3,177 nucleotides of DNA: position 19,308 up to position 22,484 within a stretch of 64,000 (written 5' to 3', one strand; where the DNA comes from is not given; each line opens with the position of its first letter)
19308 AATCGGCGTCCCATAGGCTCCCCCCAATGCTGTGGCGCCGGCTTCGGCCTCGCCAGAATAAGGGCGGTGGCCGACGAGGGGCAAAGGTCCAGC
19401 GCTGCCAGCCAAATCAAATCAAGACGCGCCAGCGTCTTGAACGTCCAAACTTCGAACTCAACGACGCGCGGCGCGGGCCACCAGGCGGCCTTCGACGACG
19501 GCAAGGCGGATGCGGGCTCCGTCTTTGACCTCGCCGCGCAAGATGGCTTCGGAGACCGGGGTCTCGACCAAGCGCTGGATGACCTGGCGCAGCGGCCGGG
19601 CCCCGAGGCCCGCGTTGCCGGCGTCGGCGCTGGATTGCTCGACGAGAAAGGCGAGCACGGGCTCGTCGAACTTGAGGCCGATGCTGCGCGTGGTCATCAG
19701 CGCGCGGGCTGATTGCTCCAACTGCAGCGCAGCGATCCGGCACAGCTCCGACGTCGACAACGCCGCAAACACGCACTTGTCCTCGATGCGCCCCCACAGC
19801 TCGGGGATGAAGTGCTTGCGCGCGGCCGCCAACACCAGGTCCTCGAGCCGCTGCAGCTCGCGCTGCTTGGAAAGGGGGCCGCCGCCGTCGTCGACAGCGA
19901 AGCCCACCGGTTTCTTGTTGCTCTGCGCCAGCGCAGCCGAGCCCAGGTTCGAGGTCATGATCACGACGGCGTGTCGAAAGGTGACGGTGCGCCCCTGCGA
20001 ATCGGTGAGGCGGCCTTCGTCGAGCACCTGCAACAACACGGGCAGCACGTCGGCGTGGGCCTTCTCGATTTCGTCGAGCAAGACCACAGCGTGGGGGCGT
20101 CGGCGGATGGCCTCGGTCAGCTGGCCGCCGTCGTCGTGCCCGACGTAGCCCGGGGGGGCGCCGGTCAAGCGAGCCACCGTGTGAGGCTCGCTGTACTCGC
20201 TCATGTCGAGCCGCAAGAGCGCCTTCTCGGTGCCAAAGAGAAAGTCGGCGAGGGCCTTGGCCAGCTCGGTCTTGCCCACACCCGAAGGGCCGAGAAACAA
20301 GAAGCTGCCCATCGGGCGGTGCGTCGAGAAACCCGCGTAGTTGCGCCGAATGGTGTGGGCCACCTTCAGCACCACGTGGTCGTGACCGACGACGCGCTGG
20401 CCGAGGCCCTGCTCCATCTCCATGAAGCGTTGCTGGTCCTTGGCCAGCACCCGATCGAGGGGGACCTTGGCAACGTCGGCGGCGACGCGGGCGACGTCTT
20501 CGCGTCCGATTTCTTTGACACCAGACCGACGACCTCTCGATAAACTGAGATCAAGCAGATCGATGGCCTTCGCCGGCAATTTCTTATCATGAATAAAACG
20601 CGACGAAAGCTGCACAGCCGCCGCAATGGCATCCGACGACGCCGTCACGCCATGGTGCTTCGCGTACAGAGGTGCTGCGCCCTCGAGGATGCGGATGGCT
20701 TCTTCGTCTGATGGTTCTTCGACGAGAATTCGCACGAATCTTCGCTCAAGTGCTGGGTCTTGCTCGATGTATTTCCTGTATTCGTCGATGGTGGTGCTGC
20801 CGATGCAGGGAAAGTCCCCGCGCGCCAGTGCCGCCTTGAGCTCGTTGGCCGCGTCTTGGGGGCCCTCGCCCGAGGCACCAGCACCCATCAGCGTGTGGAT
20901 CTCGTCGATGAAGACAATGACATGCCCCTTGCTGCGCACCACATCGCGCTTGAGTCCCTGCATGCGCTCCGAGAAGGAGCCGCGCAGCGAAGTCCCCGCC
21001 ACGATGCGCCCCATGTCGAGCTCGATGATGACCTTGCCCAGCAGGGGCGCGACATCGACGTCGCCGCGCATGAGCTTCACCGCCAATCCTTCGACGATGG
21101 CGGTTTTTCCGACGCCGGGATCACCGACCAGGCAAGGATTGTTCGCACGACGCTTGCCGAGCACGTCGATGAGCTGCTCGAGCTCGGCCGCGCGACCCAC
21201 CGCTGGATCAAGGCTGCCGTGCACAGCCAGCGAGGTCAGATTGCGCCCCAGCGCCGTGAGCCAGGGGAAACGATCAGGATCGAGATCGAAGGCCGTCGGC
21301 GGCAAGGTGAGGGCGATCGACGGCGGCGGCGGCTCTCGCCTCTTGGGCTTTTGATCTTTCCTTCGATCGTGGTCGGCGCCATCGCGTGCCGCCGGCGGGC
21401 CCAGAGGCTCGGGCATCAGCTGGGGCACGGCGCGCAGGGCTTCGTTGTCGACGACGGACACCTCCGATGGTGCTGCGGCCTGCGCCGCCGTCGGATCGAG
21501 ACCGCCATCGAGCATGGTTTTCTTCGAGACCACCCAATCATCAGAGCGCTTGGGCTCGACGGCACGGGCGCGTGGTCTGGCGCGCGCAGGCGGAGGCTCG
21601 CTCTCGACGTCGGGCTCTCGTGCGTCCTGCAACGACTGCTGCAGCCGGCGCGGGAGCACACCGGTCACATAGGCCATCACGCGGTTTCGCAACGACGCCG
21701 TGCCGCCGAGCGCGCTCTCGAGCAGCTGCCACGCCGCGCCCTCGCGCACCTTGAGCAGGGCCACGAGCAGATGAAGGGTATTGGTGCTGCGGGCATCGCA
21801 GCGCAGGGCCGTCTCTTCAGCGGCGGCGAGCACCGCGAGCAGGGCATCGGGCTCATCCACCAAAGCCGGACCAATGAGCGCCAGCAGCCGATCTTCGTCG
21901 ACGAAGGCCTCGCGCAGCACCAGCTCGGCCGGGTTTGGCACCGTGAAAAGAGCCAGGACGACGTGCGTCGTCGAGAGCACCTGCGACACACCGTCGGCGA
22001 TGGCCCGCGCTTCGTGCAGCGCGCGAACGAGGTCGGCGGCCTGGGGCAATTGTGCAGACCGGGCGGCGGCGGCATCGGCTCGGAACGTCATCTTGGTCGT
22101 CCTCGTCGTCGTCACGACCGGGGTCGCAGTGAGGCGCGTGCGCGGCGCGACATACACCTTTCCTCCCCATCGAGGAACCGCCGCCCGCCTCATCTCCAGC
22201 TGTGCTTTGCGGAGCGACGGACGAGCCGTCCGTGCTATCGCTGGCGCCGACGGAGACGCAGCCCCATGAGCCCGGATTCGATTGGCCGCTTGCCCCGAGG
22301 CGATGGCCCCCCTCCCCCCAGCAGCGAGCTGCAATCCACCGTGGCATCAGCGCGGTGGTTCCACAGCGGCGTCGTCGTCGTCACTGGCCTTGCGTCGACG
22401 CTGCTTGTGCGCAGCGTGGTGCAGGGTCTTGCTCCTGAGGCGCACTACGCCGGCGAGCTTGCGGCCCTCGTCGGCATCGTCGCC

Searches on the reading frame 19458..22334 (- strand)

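Call 13: search_protein_families(library=pfam, proteins=[window:19458-22334:-], max_evalue=0.001)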
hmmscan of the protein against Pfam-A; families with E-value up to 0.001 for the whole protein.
window:19458-22334:- (958 aa): 17 families
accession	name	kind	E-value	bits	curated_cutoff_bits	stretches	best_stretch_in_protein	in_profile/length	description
PF07724.20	AAA_2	-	3.3e-64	216.4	27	1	673-852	1-165/166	AAA domain (Cdc48 subfamily)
PF17871.7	AAA_lid_9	-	2.7e-19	69.4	22.8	1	542-625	1-82/104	AAA lid domain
PF00004.35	AAA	-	9.4e-19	68.6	21.2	2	401-516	2-110/131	ATPase family associated with various cellular activities (AAA)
PF07728.20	AAA_5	-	6.1e-17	62.4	22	1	678-799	2-125/139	AAA domain (dynein-related subfamily)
PF10431.15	ClpB_D2-small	-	1.7e-14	54.1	21.9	1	859-943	1-80/81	C-terminal, D2-small domain, of ClpB protein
PF13401.12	AAA_22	-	3.1e-10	40.9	27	1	676-772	6-109/130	AAA domain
PF13191.12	AAA_16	-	7.4e-09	36.8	32.6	1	379-418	3-45/167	AAA ATPase domain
PF05621.17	TniB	-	1.1e-06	28.7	22.4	0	383-416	21-54/189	Bacterial TniB protein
PF02861.25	Clp_N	-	2.1e-06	28.2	20.7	0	176-222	5-51/53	Clp amino terminal domain, pathogenicity island component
PF00158.32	Sigma54_activat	-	6.1e-06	26.5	20.2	1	677-779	24-125/168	Sigma-54 interaction domain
PF20720.3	nSTAND3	-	7.2e-06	26.2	27.2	0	401-428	21-48/155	Novel STAND NTPase 3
PF20030.5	bpMoxR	-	2.8e-05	23.7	27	0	678-780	34-130/205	MoxR domain in the MoxR-vWA-beta-propeller ternary systems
PF01078.27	Mg_chelatase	-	0.00015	21.6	20.3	0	678-804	25-165/207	Magnesium chelatase, subunit ChlI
PF01695.23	IstB_IS21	-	0.00016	21.7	24.1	0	678-696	95-113/238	IstB-like ATP binding protein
PF12775.13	AAA_7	-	0.00023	21.2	25.8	0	657-721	15-79/181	P-loop containing dynein motor region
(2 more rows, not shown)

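Call 36: search_protein_families(library=ncbifam, proteins=[window:19458-22334:-], max_evalue=0.0001)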
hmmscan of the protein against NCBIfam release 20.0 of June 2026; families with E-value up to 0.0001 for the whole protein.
window:19458-22334:- (958 aa): 15 families
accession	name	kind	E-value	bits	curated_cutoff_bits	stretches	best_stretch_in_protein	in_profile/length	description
TIGR03346.1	chaperone_ClpB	equivalog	7.5e-202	673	1232.1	2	607-952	526-851/853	ATP-dependent chaperone ClpB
TIGR02639.1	ClpA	equivalog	2.1e-174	581.7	993.15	1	358-944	167-732/734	ATP-dependent Clp protease ATP-binding subunit ClpA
NF008118.0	PRK10865.1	equivalog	1.2e-170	569.3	1417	2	611-954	533-856/857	ATP-dependent chaperone ClpB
TIGR03345.1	VI_ClpV1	equivalog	1.1e-167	559.8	884.95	2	359-599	170-408/852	type VI secretion system ATPase TssH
NF033606.1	heat_AAA_ClpK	exception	1.6e-155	519.4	1900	2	599-940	566-892/949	heat shock survival AAA family ATPase ClpK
NF033607.0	disagg_AAA_ClpG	exception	1e-152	510.1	1900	2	604-942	550-872/932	AAA family protein disaggregase ClpG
NF008263.0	PRK11034.1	equivalog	1.8e-135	452.7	1350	1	362-947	172-736/758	ATP-dependent Clp protease ATP-binding subunit ClpA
NF047784.1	MadB_ATPase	equivalog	3.3e-08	33.1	475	0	678-710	36-65/298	MadB family AAA-type ATPase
TIGR00390.1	hslU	equivalog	5.8e-07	28.8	362.45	0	841-925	315-403/441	ATP-dependent protease ATPase subunit HslU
NF003745.1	PRK05342.1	equivalog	1.1e-06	27.8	359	0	806-924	260-377/418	ATP-dependent Clp protease ATP-binding subunit ClpX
TIGR00763.1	lon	equivalog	1.3e-06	27.2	608.05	0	679-773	357-450/795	endopeptidase La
TIGR03922.1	T7SS_EccA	equivalog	1.8e-06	26.9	466.65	0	396-537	311-446/557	type VII secretion AAA-ATPase EccA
TIGR03420.1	DnaA_homol_Hda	equivalog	4.5e-06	26.4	194.8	0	670-718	33-81/226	DnaA regulatory inactivator Hda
NF038214.1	IS21_help_AAA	equivalog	9.3e-06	25.5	200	0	395-428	88-121/232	IS21-like element helper ATPase IstB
NF001679.0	PRK00440.1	equivalog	3.2e-05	23.1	303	0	665-703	29-67/322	replication factor C small subunit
